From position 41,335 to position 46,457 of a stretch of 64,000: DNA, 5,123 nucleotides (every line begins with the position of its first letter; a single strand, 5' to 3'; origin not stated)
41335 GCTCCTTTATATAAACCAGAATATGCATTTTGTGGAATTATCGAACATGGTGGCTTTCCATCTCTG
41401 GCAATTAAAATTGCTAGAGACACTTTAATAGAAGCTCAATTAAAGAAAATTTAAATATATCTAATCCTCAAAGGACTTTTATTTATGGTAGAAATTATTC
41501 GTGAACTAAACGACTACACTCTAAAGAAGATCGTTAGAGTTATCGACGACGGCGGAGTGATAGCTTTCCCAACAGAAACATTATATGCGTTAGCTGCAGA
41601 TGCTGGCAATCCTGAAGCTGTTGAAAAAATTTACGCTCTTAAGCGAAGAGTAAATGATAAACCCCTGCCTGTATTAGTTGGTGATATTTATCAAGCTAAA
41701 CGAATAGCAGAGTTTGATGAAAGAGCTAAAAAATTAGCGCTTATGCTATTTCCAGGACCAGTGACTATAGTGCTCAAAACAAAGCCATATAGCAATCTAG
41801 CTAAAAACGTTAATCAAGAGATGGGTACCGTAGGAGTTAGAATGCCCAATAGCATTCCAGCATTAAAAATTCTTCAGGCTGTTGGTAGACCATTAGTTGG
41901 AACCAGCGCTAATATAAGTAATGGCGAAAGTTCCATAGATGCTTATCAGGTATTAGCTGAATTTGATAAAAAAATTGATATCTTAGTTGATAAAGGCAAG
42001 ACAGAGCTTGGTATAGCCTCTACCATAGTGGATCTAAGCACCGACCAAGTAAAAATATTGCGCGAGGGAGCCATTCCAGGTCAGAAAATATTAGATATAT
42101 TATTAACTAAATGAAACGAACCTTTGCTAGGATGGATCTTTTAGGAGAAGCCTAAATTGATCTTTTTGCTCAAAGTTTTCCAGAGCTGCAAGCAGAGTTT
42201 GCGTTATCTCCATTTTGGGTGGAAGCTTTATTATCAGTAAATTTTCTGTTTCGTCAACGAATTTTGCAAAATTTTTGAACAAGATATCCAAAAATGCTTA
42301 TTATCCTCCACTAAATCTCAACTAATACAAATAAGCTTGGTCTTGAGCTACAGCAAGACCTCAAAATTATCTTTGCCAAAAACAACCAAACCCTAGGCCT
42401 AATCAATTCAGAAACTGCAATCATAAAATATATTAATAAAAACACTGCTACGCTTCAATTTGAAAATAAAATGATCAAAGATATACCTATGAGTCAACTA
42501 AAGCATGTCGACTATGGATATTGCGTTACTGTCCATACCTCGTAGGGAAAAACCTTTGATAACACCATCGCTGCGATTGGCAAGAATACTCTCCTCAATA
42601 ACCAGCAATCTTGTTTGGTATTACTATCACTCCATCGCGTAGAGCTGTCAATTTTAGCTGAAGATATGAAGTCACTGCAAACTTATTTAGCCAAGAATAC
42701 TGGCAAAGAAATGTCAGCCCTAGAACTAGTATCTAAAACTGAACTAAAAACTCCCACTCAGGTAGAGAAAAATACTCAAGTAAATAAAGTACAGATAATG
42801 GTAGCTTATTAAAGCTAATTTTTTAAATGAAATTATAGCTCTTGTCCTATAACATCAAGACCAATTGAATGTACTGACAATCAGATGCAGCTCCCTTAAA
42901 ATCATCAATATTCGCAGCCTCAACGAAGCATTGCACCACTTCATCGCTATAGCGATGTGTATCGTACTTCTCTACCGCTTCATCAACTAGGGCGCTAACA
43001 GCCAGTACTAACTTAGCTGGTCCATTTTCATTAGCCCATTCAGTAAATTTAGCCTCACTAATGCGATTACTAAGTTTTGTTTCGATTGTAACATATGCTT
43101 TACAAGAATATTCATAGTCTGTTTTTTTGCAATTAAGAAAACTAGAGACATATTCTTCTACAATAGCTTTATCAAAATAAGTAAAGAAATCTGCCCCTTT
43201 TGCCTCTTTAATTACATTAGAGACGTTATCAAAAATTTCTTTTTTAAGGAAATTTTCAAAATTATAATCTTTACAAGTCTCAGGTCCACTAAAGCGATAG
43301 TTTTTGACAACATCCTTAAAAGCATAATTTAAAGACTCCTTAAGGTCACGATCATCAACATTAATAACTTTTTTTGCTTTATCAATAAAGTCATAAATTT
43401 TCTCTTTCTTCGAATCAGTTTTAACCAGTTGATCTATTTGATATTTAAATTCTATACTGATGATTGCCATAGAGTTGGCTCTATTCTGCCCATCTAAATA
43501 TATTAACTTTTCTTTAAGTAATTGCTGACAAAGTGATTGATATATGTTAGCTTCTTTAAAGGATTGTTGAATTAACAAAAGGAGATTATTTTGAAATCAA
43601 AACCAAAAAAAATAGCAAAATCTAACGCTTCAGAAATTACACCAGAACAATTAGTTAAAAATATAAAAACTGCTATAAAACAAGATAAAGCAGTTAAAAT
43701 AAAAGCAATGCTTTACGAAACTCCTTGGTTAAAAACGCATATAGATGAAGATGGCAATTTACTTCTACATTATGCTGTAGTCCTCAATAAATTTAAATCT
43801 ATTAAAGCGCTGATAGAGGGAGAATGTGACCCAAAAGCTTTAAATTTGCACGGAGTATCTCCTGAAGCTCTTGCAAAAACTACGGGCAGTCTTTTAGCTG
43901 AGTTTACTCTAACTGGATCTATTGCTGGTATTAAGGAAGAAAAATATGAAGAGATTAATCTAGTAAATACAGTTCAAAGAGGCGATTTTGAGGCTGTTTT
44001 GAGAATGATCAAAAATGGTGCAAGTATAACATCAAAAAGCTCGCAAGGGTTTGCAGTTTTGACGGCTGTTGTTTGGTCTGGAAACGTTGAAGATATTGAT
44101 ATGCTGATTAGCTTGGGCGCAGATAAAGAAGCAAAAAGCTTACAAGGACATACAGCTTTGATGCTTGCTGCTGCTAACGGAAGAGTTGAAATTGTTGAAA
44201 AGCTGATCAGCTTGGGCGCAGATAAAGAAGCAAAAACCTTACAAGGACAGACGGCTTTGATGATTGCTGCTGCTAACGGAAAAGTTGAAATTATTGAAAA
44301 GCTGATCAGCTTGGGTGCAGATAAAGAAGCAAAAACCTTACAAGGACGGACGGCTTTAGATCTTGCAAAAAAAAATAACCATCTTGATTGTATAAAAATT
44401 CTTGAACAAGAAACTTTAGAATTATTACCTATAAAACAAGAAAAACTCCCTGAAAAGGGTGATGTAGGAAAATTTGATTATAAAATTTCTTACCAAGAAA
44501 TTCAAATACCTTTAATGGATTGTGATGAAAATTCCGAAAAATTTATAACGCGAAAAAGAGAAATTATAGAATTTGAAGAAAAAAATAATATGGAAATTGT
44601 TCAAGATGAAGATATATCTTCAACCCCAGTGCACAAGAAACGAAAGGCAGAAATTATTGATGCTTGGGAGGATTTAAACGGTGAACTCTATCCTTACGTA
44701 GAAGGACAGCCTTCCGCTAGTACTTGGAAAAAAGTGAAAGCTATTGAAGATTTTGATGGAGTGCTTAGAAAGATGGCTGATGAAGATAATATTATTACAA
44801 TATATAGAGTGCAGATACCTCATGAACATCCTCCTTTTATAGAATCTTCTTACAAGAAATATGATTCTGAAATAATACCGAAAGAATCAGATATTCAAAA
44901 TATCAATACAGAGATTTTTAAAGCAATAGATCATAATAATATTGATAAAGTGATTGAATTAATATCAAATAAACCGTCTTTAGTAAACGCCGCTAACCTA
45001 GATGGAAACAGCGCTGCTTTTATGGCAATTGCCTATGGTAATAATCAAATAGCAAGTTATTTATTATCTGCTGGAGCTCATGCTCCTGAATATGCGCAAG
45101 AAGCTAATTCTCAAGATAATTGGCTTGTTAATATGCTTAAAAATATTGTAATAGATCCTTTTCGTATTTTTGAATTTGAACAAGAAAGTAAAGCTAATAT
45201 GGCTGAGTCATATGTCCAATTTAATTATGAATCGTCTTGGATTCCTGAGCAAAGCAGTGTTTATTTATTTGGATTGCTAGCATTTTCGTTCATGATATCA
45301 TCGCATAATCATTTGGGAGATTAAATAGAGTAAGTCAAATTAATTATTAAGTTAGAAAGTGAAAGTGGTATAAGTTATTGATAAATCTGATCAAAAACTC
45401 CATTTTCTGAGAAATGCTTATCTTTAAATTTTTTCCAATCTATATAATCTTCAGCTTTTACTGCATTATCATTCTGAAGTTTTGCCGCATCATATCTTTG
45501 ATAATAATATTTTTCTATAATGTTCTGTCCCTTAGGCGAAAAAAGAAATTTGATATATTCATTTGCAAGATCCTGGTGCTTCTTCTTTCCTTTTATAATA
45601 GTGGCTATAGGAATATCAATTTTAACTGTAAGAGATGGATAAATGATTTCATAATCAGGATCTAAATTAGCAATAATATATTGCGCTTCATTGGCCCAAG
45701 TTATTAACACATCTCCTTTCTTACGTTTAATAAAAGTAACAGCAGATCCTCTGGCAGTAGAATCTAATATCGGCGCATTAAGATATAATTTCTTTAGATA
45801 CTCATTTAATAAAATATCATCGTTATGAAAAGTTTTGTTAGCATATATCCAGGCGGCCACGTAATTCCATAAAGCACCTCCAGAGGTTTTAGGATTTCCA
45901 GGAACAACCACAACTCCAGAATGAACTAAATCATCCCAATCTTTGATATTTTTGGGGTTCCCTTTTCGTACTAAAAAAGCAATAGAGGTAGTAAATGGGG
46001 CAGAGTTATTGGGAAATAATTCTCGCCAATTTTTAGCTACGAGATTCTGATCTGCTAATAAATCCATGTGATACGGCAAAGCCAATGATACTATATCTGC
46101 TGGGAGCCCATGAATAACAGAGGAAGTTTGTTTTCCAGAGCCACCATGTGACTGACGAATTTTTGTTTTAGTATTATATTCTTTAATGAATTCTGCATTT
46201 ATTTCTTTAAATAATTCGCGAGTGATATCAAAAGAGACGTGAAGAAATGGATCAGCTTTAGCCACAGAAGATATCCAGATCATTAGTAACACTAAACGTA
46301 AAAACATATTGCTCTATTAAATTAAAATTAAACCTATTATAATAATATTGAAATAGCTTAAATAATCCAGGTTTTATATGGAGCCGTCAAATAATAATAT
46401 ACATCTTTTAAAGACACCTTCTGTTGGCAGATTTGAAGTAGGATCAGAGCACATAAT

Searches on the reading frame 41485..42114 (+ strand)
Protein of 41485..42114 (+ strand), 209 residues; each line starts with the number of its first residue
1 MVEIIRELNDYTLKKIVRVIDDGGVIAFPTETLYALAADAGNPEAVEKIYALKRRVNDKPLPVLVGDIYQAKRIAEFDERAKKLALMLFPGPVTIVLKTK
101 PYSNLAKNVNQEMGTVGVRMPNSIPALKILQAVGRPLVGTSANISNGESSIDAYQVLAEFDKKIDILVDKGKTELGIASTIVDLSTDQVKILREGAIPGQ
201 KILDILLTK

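Call 37: search_protein_families(library=pfam, proteins=[window:41485-42114:+], max_evalue=0.00001)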
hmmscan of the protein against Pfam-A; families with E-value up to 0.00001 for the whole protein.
window:41485-42114:+ (209 aa): 1 family
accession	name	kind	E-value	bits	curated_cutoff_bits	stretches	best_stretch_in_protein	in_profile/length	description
PF01300.24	Sua5_yciO_yrdC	-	2.2e-56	190.6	25.1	1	19-195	2-178/178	Telomere recombination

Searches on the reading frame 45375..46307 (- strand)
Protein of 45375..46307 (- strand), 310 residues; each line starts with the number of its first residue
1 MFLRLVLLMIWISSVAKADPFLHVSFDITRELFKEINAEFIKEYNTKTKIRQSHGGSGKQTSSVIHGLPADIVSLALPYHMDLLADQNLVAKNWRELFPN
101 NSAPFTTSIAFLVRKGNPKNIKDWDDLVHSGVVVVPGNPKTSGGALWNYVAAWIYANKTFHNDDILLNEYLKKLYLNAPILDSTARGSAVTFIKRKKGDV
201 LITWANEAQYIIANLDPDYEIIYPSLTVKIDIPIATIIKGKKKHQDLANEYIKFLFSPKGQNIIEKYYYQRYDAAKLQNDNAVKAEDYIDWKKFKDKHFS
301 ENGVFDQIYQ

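Call 37: search_protein_families(library=pfam, proteins=[window:45375-46307:-], max_evalue=0.00001)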
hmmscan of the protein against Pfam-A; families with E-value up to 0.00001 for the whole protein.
window:45375-46307:- (310 aa): 3 families
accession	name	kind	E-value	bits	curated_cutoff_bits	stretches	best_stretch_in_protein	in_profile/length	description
PF13531.11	SBP_bac_11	-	3.9e-37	128.6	25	1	30-269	10-226/227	Bacterial extracellular solute-binding protein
PF01547.30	SBP_bac_1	-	6.6e-12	46.5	26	1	33-261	10-306/307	Bacterial extracellular solute-binding protein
PF13416.11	SBP_bac_8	-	9.3e-06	26.1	27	0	100-263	84-251/279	Bacterial extracellular solute-binding protein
